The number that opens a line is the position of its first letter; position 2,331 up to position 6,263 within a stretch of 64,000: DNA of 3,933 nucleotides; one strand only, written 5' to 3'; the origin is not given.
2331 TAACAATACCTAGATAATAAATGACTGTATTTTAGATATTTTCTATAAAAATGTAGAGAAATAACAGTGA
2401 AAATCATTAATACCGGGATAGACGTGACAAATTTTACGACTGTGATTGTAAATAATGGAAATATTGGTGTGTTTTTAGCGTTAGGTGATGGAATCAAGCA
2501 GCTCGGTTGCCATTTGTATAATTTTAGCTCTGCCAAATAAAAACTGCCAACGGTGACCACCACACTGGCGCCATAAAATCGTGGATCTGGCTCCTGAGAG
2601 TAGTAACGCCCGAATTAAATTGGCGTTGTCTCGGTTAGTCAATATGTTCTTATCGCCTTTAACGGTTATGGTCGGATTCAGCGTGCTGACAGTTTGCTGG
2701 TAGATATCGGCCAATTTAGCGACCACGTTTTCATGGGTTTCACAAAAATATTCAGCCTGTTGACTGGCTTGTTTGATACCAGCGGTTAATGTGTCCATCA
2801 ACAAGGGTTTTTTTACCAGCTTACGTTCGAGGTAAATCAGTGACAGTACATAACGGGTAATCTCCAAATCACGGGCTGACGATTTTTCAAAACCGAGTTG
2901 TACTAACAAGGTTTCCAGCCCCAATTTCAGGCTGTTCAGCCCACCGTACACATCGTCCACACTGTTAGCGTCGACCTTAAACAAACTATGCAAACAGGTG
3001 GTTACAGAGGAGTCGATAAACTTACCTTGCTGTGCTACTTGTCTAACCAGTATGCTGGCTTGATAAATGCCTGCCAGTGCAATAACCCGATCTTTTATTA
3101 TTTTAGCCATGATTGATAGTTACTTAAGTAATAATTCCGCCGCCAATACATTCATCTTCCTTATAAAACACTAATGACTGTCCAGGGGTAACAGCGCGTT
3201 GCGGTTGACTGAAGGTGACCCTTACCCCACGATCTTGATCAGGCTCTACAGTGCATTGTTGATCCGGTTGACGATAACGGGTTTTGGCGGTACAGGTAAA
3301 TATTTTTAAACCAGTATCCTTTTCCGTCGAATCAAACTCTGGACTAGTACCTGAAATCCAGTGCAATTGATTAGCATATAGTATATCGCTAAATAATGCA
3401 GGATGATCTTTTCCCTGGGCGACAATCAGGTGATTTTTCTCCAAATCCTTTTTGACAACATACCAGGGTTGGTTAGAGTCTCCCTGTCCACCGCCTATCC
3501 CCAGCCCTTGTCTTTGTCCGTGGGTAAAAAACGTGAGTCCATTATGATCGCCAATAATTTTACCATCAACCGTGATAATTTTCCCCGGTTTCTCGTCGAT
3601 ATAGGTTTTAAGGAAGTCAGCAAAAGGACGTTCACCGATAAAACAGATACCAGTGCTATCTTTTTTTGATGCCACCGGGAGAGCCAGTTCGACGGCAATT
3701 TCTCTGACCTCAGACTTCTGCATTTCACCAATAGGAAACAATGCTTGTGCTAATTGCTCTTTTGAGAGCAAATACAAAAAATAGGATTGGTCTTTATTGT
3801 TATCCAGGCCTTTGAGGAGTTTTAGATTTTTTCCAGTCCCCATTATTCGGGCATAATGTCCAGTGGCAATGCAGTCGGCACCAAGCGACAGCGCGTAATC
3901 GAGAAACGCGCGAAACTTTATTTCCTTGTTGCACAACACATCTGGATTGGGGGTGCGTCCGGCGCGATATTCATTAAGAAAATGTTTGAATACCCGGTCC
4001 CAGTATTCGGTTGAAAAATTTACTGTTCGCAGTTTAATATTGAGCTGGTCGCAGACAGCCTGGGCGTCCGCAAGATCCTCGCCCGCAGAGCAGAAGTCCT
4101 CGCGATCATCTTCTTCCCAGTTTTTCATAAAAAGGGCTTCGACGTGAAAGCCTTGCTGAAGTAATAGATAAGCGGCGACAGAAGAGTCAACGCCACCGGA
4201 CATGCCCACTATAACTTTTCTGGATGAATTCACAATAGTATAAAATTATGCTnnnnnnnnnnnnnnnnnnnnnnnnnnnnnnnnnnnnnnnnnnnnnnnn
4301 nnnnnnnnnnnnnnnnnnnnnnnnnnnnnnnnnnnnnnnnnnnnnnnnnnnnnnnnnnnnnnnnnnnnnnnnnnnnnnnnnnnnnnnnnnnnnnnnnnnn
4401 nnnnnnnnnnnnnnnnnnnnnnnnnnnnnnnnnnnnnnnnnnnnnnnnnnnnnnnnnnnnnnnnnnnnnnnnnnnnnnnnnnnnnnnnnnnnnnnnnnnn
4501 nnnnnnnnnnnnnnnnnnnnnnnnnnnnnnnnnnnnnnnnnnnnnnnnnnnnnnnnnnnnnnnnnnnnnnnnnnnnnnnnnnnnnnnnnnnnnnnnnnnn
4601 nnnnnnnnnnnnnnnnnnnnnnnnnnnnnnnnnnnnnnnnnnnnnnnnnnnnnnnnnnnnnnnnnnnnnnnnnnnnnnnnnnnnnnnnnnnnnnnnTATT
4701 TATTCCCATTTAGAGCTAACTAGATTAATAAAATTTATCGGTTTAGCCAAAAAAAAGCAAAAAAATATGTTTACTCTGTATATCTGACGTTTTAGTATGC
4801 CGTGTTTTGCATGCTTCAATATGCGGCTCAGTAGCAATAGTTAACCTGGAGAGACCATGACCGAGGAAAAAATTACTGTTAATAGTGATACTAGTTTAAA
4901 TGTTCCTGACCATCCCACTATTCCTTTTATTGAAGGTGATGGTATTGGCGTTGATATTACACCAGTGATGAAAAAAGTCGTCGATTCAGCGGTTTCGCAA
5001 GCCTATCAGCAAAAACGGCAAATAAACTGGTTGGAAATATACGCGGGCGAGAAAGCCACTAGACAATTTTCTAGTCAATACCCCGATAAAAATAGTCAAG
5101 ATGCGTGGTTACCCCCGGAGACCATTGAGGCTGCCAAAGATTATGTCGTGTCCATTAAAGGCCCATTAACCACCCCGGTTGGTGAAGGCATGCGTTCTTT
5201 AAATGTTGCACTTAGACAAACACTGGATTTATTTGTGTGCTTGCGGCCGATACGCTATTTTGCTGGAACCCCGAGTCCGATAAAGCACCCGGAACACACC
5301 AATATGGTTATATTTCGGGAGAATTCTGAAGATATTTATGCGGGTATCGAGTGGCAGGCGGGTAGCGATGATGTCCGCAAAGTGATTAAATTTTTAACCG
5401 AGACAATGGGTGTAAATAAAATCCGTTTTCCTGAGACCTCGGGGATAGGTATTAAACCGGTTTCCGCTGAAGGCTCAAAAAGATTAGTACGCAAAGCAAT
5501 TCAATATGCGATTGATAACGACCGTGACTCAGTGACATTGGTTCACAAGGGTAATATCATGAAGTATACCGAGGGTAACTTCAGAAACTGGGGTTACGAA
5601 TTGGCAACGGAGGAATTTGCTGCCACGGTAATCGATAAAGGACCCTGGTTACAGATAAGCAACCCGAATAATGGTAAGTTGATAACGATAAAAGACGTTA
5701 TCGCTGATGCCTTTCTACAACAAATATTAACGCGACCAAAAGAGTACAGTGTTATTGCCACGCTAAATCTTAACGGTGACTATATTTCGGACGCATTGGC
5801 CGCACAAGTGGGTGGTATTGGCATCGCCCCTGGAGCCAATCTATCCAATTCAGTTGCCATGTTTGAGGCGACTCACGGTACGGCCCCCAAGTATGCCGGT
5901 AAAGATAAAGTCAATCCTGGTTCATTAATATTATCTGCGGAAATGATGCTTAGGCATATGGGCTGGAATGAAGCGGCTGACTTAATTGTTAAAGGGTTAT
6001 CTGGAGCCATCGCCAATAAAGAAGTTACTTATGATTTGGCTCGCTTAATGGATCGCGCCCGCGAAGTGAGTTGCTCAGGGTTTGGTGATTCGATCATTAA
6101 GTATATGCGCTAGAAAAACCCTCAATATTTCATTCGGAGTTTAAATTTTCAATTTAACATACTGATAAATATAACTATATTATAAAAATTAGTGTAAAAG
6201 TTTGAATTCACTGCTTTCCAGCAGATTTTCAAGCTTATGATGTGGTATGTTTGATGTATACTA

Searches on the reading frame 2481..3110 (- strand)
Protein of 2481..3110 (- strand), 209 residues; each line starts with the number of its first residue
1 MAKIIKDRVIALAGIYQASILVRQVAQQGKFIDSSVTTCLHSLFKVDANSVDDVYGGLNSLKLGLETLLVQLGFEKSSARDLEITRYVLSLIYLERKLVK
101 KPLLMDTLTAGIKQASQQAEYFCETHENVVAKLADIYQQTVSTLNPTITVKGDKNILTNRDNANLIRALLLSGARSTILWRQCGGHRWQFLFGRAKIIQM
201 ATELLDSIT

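Call 43: search_protein_families(library=ncbifam, proteins=[window:2481-3110:-], max_evalue=0.001)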
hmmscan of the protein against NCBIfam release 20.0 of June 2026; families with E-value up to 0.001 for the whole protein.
window:2481-3110:- (209 aa): 6 families
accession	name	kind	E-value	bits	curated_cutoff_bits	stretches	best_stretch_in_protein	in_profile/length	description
NF001246.0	PRK00218.1-2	equivalog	1.6e-71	240.3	181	1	2-206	2-205/207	high frequency lysogenization protein HflD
NF001248.0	PRK00218.1-4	equivalog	1.6e-60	204.4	225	1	1-208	1-207/207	high frequency lysogenization protein HflD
NF001249.0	PRK00218.1-5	equivalog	1e-48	165.9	324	1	1-206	1-206/208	high frequency lysogenization protein HflD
NF001247.0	PRK00218.1-3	equivalog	7.2e-48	162.6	334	1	5-205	4-204/207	high frequency lysogenization protein HflD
NF001250.0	PRK00218.1-6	equivalog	4.2e-47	160.3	262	1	1-202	2-201/205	high frequency lysogenization protein HflD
NF001245.0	PRK00218.1-1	equivalog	1.2e-37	129.9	399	1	1-208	1-209/213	high frequency lysogenization protein HflD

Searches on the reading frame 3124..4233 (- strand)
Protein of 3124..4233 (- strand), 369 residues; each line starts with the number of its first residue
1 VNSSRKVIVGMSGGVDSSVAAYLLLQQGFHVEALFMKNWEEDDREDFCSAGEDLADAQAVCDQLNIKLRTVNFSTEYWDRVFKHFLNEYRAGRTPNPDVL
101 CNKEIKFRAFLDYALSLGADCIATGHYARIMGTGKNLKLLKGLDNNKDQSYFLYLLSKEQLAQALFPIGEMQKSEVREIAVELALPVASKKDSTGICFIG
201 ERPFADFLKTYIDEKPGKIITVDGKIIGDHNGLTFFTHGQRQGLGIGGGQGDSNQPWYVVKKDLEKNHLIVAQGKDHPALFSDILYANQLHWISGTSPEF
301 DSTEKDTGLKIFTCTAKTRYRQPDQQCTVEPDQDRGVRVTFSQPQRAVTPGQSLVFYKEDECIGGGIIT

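Call 43: search_protein_families(library=ncbifam, proteins=[window:3124-4233:-], max_evalue=0.001)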
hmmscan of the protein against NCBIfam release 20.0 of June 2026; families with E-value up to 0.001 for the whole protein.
window:3124-4233:- (369 aa): 15 families
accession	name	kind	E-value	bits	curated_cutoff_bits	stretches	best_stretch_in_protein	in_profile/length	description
NF001138.1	PRK00143.1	equivalog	4.3e-142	473.1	284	1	6-368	1-345/345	tRNA 2-thiouridine(34) synthase MnmA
TIGR00420.1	trmU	equivalog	4.3e-139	463.2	236.95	1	6-368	2-351/351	tRNA 2-thiouridine(34) synthase MnmA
NF011258.0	PRK14664.1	equivalog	4.5e-60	203.6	680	1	2-368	3-345/362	tRNA 2-thiouridine(34) synthase MnmA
NF011259.0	PRK14665.1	equivalog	3.9e-57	193.8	364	1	1-369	2-359/360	tRNA 2-thiouridine(34) synthase MnmA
NF010587.0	PRK13980.1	equivalog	1.8e-12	47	255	1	4-194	31-191/267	NAD+ synthase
TIGR00342.1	TIGR00342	equivalog_domain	1.3e-09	37.6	264.5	1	3-85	171-251/373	tRNA uracil 4-sulfurtransferase ThiI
TIGR00552.1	nadE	equivalog_domain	9e-09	34.9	63.65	1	4-74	22-87/251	NAD(+) synthase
NF006222.0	PRK08349.1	subfamily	1.5e-06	28.3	251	1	6-125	2-112/198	hypothetical protein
NF000848.1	PRK00074.1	equivalog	3.8e-05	22.5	400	1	4-26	213-235/512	glutamine-hydrolyzing GMP synthase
NF049949.1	tRNAsynTtuAPyrococ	equivalog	5.8e-05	22.4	450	1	2-74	45-111/292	tRNA-5-methyluridine(54) 2-sulfurtransferase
TIGR00884.1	guaA_Cterm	equivalog_domain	0.00013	21.4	338.75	0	4-37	16-50/310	glutamine-hydrolyzing GMP synthase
TIGR00268.2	TIGR00268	equivalog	0.00018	20.9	150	0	3-27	12-36/259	ATP-dependent sacrificial sulfur transferase LarE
NF003385.0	PRK04527.1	equivalog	0.00025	19.8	603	1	3-125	2-117/401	argininosuccinate synthase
NF002048.0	PRK00876.1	subfamily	0.00028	19.8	313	1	5-60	38-93/330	NAD(+) synthase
TIGR02432.1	lysidine_TilS_N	equivalog_domain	0.00074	19.5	93.6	0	6-128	1-109/189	tRNA lysidine(34) synthetase TilS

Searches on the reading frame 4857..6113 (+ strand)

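Call 43: search_protein_families(library=ncbifam, proteins=[window:4857-6113:+], max_evalue=0.001)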
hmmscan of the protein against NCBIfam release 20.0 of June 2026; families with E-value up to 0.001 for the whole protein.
window:4857-6113:+ (418 aa): 17 families
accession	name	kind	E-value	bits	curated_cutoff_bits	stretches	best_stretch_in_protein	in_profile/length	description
NF005425.0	PRK07006.1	equivalog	6.5e-223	740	490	1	2-417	10-416/416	NADP-dependent isocitrate dehydrogenase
TIGR00183.1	prok_nadp_idh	equivalog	3.3e-211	701.5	567.3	1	4-417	12-416/417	isocitrate dehydrogenase (NADP(+))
NF005610.0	PRK07362.1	equivalog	1.8e-158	528.1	585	2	4-267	14-276/474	NADP-dependent isocitrate dehydrogenase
NF005036.0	PRK06451.1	equivalog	3.2e-131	437.9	484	1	4-417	9-408/412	NADP-dependent isocitrate dehydrogenase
NF006673.0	PRK09222.1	equivalog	3.8e-71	240.5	509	2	199-416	143-340/482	NADP-dependent isocitrate dehydrogenase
TIGR02088.1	LEU3_arch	subfamily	2.6e-61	207.6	409.8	2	186-395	123-311/324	isopropylmalate/isohomocitrate dehydrogenases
NF006529.0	PRK08997.1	equivalog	4.2e-60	203.5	510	1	21-394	5-318/335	isocitrate dehydrogenase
TIGR02924.1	ICDH_alpha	equivalog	4e-57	194.3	561.35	2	199-416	139-336/473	isocitrate dehydrogenase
TIGR00175.1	mito_nad_idh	equivalog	3.1e-54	184.4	432.4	2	199-395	140-318/334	isocitrate dehydrogenase (NAD(+))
NF040626.1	AksF2_Meth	equivalog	3.5e-52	177.7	540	2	196-394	134-313/333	homoisocitrate dehydrogenase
NF040619.1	AksF_Meth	equivalog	8.8e-49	166.4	500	2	177-395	129-331/343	homoisocitrate dehydrogenase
NF002898.0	PRK03437.1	equivalog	4.6e-42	144.5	393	2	284-413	219-341/347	3-isopropylmalate dehydrogenase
NF040855.1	iso_homocit_dh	equivalog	4.1e-31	108.5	680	2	193-395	126-303/345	isocitrate--homoisocitrate dehydrogenase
TIGR02089.1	TTC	equivalog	2.3e-30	105.7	470.4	1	22-395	6-336/352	tartrate dehydrogenase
NF006048.0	PRK08194.1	equivalog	1.4e-29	103.3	501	2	279-394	214-332/352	tartrate dehydrogenase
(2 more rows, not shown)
